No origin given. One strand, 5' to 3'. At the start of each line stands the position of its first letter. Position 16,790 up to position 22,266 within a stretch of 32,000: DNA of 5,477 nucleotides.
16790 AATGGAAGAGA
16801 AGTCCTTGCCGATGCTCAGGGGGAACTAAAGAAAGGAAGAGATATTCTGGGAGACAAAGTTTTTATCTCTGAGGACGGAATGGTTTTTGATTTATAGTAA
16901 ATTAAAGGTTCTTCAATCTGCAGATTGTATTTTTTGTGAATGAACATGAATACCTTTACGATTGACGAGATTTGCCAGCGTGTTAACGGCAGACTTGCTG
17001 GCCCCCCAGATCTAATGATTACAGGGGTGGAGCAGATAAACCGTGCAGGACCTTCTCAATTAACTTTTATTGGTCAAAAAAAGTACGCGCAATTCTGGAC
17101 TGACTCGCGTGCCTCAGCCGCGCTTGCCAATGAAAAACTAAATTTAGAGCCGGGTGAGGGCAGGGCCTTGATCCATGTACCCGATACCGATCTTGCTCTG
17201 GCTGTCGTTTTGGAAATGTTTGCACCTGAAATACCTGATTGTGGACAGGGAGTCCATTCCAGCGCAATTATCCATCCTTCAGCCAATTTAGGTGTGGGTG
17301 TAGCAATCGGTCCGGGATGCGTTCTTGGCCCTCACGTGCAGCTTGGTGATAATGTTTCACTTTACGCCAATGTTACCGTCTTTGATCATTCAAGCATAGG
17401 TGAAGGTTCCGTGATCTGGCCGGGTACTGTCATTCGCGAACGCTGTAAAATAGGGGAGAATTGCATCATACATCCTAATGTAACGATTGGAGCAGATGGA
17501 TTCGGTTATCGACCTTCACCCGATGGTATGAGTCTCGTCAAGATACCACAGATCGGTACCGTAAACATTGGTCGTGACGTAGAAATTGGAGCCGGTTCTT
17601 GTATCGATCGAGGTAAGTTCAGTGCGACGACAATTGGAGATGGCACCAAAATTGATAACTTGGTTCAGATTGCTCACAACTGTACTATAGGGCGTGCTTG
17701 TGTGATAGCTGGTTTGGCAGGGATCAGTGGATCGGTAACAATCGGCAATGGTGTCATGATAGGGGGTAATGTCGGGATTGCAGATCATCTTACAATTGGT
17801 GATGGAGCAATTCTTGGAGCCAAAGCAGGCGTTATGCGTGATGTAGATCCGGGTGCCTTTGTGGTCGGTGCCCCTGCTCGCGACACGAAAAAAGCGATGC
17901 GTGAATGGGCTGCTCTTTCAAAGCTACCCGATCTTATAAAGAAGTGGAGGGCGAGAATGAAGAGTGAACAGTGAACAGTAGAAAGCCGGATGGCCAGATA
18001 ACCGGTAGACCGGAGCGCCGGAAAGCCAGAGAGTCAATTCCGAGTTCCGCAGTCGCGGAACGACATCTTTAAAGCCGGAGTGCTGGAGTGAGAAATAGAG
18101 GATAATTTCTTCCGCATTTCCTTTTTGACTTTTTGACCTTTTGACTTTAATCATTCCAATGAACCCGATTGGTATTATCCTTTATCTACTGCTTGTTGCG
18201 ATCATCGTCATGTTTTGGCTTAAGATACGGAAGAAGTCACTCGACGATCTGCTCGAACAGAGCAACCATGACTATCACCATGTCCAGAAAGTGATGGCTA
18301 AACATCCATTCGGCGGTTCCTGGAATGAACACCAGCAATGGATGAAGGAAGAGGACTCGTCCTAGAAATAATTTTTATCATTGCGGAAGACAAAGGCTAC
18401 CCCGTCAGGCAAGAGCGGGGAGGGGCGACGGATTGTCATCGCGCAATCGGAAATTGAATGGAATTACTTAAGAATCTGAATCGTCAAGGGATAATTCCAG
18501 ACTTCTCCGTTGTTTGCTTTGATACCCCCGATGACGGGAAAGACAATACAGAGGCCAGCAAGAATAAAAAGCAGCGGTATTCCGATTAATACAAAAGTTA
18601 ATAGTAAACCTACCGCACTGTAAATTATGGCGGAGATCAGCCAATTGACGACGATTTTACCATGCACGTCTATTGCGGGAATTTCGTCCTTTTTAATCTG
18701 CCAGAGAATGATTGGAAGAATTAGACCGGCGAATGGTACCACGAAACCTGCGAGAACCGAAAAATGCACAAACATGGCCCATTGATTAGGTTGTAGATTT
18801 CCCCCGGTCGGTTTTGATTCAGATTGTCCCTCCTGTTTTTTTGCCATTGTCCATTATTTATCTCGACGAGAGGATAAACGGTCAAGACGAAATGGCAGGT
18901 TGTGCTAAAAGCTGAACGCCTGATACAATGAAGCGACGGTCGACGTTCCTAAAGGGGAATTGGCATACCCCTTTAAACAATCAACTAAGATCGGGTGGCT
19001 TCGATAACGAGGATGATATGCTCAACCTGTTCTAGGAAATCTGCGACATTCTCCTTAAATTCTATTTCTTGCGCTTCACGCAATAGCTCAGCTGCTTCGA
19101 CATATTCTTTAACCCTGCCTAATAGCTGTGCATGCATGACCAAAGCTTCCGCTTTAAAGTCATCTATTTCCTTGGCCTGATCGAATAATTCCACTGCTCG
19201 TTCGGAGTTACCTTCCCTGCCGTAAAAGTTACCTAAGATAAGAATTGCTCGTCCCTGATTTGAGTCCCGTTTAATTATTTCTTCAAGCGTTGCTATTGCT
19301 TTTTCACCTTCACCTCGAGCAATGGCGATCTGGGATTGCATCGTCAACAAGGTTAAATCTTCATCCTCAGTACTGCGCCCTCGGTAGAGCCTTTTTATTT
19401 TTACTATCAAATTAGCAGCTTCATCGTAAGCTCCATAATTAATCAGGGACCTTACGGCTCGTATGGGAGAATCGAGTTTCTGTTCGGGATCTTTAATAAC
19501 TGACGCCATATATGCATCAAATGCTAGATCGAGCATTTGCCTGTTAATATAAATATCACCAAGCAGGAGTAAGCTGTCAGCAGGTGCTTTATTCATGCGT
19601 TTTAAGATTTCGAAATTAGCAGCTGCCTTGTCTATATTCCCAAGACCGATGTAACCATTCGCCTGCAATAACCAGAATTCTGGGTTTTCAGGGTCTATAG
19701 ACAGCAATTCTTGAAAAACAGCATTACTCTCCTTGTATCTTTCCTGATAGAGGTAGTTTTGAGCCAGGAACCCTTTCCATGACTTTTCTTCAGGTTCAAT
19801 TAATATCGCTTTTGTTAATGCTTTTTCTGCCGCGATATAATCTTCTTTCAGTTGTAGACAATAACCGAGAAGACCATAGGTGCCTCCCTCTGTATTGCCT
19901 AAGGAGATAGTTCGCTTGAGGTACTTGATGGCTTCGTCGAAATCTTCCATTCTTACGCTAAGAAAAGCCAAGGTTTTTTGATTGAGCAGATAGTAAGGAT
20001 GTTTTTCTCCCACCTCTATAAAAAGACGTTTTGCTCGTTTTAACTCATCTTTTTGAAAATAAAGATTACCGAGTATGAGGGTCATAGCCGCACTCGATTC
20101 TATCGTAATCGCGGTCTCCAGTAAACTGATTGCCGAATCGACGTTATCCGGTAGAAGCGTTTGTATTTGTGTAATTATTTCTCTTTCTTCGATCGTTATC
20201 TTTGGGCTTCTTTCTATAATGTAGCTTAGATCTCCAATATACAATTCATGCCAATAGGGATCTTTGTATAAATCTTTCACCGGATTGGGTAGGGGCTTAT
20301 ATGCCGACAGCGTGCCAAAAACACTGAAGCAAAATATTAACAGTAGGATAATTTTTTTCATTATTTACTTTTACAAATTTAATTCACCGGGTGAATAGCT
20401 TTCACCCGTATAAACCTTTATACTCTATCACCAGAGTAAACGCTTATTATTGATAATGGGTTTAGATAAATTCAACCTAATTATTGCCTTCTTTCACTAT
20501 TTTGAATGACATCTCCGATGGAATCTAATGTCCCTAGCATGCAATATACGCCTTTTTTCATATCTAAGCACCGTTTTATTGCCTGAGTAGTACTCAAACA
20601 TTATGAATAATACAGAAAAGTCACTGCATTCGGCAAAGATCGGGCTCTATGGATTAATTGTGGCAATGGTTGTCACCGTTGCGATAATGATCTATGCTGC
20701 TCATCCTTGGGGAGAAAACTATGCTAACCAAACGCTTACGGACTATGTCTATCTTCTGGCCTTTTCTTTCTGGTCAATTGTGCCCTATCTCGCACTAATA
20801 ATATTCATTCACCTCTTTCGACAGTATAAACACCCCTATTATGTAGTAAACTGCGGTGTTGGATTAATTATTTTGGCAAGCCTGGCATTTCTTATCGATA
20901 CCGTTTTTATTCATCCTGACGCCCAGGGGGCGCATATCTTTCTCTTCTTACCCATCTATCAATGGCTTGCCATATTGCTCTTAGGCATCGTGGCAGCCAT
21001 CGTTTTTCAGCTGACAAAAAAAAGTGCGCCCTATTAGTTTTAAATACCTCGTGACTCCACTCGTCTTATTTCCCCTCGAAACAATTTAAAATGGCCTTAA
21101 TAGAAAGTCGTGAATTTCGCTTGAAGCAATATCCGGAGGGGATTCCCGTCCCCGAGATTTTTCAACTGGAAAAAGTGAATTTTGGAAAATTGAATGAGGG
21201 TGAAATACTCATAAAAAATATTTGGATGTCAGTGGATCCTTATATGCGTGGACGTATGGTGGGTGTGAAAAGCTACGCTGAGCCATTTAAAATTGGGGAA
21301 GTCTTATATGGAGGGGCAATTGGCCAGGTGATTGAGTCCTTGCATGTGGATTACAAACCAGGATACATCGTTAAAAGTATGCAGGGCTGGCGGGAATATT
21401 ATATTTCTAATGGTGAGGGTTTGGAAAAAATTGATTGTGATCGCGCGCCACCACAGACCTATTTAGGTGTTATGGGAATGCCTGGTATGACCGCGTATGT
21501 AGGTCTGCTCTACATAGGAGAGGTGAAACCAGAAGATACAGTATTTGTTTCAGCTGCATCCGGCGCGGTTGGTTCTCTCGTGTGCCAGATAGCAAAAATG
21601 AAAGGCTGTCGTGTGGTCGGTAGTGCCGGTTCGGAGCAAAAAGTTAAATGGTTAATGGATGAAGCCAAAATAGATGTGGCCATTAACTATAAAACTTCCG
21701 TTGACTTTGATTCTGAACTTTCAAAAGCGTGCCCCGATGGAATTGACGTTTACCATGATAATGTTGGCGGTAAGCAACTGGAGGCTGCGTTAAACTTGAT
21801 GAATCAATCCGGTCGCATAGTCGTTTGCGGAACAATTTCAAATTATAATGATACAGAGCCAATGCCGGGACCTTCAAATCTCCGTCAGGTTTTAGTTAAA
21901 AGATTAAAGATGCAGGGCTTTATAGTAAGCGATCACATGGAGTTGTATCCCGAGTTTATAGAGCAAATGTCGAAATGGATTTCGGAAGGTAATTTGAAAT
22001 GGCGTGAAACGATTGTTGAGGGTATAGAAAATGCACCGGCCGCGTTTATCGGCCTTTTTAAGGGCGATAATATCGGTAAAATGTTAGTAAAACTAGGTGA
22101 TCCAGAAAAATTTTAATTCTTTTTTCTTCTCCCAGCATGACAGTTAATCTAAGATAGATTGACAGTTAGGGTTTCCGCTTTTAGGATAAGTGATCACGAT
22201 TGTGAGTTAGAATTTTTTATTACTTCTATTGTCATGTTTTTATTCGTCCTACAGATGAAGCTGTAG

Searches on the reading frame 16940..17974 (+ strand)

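Call 8: search_protein_families(library=pfam, proteins=[window:16940-17974:+], max_evalue=0.01)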
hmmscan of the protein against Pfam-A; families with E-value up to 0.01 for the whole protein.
window:16940-17974:+ (344 aa): 7 families
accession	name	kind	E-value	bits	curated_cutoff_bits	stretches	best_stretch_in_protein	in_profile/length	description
PF00132.30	Hexapep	-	1.2e-34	117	27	4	150-184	1-35/36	Bacterial transferase hexapeptide (six repeats)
PF25084.1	LbH_EIF2B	-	3.4e-14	53.2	54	2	123-185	41-101/105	EIF2B subunit epsilon LbH domain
PF04613.19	LpxD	-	1.2e-13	51.1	30.8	1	24-92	1-69/70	UDP-3-O-[3-hydroxymyristoyl] glucosamine N-acyltransferase, LpxD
PF14602.12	Hexapep_2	-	1.1e-05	25.5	27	0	150-177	7-32/34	Hexapeptide repeat of succinyl-transferase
PF25087.1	GMPPB_C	-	9.9e-05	22.4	39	1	109-183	5-76/110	GMPPB C-terminal domain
PF24894.1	Hexapep_GlmU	-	0.00011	22.7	23.3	0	138-185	34-79/104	GlmU-like, C-terminal hexapeptide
PF21711.3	DCTN5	-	0.0005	20.2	40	0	106-183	64-140/182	Dynactin subunit 5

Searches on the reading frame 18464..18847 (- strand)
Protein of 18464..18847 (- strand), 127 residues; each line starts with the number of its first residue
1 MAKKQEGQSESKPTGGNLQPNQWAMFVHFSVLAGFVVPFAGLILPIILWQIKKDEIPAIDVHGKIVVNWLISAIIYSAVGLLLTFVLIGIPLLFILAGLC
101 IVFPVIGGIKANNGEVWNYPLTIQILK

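Call 8: search_protein_families(library=pfam, proteins=[window:18464-18847:-], max_evalue=0.01)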
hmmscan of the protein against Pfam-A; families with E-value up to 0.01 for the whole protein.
window:18464-18847:- (127 aa): 1 family
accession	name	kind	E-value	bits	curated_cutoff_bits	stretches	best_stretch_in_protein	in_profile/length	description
PF09685.15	DUF4870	-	1.4e-32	112.3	25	1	21-126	2-107/107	Domain of unknown function (DUF4870)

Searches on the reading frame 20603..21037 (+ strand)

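Call 8: search_protein_families(library=pfam, proteins=[window:20603-21037:+], max_evalue=0.01)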
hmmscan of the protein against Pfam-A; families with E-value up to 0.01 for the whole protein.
window:20603-21037:+ (144 aa): 1 family
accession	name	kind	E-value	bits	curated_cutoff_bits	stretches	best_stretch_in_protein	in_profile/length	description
PF20563.3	DUF6773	-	0.005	17.1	27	1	9-69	83-143/163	Family of unknown function (DUF6773)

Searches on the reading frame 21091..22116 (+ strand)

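Call 8: search_protein_families(library=pfam, proteins=[window:21091-22116:+], max_evalue=0.01)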
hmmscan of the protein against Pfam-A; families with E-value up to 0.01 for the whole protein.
window:21091-22116:+ (341 aa): 3 families
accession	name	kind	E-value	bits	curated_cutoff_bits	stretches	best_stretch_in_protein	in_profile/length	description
PF16884.10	ADH_N_2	-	5e-36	123.3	31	1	7-114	1-108/108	N-terminal domain of oxidoreductase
PF00107.32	ADH_zinc_N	-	5.7e-25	88.2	31.8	1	159-293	1-127/129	Zinc-binding dehydrogenase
PF13602.12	ADH_zinc_N_2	-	6.4e-12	47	27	1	195-333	4-134/134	Zinc-binding dehydrogenase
